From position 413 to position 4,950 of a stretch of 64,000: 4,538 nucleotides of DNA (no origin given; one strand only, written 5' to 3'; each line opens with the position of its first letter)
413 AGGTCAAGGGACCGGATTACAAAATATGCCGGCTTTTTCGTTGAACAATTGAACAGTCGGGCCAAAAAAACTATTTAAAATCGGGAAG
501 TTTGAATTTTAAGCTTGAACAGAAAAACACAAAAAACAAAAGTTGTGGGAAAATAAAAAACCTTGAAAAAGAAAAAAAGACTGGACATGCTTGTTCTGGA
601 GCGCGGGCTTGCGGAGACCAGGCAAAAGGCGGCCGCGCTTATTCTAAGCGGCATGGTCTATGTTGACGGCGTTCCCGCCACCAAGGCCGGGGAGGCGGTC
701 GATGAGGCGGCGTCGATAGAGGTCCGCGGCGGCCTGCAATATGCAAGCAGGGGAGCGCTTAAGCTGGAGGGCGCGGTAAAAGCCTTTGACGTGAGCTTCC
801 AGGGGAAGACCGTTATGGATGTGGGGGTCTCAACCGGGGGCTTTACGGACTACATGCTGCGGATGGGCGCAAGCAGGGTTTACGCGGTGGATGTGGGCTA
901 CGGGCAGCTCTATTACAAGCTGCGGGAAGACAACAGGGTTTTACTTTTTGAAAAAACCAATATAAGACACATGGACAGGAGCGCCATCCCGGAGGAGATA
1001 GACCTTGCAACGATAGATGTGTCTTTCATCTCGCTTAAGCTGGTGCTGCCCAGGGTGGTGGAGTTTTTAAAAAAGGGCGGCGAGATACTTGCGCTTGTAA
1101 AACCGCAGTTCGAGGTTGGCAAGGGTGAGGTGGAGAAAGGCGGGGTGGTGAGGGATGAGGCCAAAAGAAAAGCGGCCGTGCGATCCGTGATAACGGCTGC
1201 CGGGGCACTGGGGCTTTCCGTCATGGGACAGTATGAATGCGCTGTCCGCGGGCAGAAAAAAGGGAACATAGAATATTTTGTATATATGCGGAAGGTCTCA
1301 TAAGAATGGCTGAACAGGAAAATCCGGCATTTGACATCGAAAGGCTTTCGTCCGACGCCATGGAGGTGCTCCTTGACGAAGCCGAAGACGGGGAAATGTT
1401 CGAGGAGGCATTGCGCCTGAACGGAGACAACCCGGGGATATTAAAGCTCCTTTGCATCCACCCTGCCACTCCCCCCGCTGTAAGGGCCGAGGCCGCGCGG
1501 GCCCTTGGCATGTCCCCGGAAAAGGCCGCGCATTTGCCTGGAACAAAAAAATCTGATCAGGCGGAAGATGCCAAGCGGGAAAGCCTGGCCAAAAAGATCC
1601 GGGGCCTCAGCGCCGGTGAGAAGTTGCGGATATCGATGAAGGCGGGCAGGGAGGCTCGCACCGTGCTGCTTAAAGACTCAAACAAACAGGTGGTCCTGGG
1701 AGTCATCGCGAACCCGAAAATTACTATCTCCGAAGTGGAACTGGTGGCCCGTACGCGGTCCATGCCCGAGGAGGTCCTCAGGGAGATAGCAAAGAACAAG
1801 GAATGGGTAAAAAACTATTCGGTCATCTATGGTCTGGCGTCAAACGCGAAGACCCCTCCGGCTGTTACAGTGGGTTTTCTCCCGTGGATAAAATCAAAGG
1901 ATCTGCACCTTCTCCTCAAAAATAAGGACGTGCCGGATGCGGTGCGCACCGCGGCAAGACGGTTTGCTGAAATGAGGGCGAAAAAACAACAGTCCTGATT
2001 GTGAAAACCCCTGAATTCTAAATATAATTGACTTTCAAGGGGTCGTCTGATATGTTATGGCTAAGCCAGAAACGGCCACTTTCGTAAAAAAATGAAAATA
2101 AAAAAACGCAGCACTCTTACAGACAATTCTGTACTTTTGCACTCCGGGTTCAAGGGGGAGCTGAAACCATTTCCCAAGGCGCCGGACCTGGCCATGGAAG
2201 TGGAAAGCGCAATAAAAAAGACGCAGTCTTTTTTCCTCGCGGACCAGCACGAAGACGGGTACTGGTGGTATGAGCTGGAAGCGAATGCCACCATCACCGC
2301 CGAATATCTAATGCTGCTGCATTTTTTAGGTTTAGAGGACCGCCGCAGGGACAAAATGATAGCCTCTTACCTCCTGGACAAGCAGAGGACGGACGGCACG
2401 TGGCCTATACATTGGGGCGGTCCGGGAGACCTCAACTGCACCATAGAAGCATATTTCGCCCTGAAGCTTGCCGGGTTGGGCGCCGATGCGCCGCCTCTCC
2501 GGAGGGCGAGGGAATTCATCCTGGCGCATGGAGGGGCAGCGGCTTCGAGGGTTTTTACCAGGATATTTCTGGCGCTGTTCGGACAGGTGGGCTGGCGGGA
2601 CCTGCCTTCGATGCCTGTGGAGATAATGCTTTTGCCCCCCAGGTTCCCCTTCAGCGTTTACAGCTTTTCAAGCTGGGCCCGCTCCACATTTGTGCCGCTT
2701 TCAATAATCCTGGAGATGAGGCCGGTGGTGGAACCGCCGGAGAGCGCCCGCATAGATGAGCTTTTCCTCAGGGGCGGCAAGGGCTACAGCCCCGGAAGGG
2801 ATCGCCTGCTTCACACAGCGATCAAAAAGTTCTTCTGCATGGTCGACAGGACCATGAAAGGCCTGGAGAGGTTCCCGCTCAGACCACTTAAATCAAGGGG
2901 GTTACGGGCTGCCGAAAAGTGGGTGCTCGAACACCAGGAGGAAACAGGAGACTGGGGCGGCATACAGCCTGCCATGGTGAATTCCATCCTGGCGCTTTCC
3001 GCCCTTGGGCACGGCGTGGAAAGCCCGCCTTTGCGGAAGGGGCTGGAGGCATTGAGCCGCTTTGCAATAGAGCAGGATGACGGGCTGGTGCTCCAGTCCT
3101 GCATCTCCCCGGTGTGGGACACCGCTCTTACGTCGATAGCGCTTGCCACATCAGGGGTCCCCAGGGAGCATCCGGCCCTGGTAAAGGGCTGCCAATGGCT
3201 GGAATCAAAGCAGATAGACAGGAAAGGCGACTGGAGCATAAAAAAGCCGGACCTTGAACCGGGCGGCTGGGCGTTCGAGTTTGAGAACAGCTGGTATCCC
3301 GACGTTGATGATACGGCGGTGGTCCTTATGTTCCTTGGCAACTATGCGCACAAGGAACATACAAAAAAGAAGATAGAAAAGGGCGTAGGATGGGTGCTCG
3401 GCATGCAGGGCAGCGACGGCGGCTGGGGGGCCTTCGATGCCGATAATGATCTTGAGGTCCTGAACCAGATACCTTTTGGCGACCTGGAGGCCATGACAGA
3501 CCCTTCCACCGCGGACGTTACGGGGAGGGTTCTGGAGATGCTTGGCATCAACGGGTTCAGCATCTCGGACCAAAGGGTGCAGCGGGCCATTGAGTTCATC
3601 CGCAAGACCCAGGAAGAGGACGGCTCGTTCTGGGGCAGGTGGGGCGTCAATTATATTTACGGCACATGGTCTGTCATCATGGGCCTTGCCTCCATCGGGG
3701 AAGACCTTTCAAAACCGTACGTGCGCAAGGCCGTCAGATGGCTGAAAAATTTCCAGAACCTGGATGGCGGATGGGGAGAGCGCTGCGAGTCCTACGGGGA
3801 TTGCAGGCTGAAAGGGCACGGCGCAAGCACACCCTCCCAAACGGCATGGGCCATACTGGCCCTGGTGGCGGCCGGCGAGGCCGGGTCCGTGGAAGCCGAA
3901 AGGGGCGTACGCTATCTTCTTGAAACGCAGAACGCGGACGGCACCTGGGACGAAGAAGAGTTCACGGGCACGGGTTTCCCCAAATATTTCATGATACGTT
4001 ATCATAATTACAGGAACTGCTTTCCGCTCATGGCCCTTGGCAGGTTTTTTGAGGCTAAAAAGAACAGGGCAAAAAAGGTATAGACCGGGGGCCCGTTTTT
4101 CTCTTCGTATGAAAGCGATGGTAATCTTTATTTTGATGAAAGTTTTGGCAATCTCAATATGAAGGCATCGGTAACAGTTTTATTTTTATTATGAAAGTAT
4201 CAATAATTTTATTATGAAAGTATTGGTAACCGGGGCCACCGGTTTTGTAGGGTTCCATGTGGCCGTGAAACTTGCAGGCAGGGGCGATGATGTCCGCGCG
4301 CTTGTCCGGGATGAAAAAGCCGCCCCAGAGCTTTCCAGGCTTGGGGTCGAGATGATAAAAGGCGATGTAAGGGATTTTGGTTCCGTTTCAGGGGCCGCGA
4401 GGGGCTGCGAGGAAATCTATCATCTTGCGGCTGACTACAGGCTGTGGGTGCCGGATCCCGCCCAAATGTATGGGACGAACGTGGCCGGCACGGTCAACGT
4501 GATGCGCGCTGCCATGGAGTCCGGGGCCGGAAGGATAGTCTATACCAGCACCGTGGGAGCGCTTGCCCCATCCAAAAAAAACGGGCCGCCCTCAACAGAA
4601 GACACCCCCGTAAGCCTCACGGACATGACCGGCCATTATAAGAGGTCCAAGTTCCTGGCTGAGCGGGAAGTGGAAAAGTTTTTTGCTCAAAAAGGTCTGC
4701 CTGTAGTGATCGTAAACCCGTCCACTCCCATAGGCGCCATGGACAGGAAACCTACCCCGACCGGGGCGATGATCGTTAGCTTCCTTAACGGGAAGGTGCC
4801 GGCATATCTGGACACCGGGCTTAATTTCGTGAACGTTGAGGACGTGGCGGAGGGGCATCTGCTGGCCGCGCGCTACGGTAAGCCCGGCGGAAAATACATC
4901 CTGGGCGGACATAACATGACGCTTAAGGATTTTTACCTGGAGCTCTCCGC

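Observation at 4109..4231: Staircase of three ATGA-chained mini-ORFs built from four degenerate copies of the hpnA start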

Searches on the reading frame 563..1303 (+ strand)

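Call 6: search_protein_families(library=ncbifam, proteins=[window:563-1303:+])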
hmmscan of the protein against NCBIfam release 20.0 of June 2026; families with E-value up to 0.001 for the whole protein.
window:563-1303:+ (246 aa): 6 families
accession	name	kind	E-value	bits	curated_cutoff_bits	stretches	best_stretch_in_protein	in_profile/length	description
TIGR00478.1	tly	subfamily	3.6e-66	222.8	185.8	1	6-237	1-228/228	TlyA family rRNA (cytidine-2'-O)-methyltransferase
NF049952.1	23rRNACMtaseTlyA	equivalog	3.9e-57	193.4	250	1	6-244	2-236/236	23S rRNA (cytidine-2'-O)-methyltransferase TlyA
TIGR00438.1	rrmJ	equivalog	0.00013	21.5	300.15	1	59-111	11-65/188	23S rRNA (uridine(2552)-2'-O)-methyltransferase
NF043040.1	corrin_prot_MT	hypoth_equivalog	0.00017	21.1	180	1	75-159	36-119/216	corrinoid protein-associated methyltransferase CpaM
NF003717.0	PRK05327.1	equivalog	0.00048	20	116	1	5-56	92-143/202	30S ribosomal protein S4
TIGR01017.1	rpsD_bact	equivalog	0.00061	19.6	177.2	0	5-55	90-140/200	30S ribosomal protein S4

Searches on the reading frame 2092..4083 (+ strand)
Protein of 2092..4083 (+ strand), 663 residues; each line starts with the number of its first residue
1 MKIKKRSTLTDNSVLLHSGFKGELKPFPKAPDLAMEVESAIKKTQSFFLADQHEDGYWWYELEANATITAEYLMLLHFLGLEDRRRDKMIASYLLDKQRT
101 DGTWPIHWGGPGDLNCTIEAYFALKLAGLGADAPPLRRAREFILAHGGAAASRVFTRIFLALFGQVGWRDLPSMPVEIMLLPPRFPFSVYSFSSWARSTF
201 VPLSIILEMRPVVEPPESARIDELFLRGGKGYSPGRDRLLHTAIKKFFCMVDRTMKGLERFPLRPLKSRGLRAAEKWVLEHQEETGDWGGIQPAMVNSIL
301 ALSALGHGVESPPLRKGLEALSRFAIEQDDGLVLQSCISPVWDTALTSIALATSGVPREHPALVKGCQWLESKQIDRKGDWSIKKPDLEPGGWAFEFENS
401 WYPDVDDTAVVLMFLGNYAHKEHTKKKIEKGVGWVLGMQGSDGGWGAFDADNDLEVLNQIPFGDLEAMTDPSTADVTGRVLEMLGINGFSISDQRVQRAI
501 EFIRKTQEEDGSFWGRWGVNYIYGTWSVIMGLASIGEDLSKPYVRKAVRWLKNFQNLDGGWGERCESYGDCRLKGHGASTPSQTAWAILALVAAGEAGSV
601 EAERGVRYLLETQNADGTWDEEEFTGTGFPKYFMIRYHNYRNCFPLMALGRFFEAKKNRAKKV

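Call 6: search_protein_families(library=ncbifam, proteins=[window:2092-4083:+])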
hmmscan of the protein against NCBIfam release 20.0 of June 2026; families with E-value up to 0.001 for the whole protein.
window:2092-4083:+ (663 aa): 5 families
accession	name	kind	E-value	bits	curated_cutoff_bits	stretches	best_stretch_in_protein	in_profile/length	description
TIGR01507.1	hopene_cyclase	equivalog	9e-246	817.2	431.1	1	31-657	12-638/640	squalene--hopene cyclase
TIGR01787.1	squalene_cyclas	subfamily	1.6e-195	651.3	322.7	1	40-652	1-620/622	squalene/oxidosqualene cyclases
TIGR03463.1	osq_cycl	subfamily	3.3e-85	286.7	851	1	50-651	6-633/634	2,3-oxidosqualene cyclase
TIGR04277.1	squa_tetra_cyc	equivalog_domain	2.6e-62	211.3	500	2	391-654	350-622/624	tetrahymanol synthase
NF053823.1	SCO2321_fam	equivalog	8.8e-17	61.1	300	1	529-570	108-147/405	SCO2321 family membrane protein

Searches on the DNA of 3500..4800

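Call 8: search_rna_families(source=window, start=3500, end=4800, threshold=evalue, max_evalue=10)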
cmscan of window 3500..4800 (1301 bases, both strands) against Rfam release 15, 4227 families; matches with E-value up to 10: 4.
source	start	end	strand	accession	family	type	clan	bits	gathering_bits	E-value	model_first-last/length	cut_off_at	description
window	4405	4456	+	RF01613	ceN109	Gene; snRNA; snoRNA; CD-box;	-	15.9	52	2.7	1-67/67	no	Nematode snoRNA ceN109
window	4058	4212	+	RF02060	STnc410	Gene; sRNA;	-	14.4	50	3.1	1-158/158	no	Enterobacterial sRNA STnc410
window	4283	4331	+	RF01129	sR44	Gene; snRNA; snoRNA; CD-box;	-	14.1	45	1.4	1-55/55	no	Small nucleolar RNA sR44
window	4125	4190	+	RF02288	TtnuCD11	Gene; snRNA; snoRNA; CD-box;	-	13.8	70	3.7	1-74/74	no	Tetrahymena snoRNA TtnuCD11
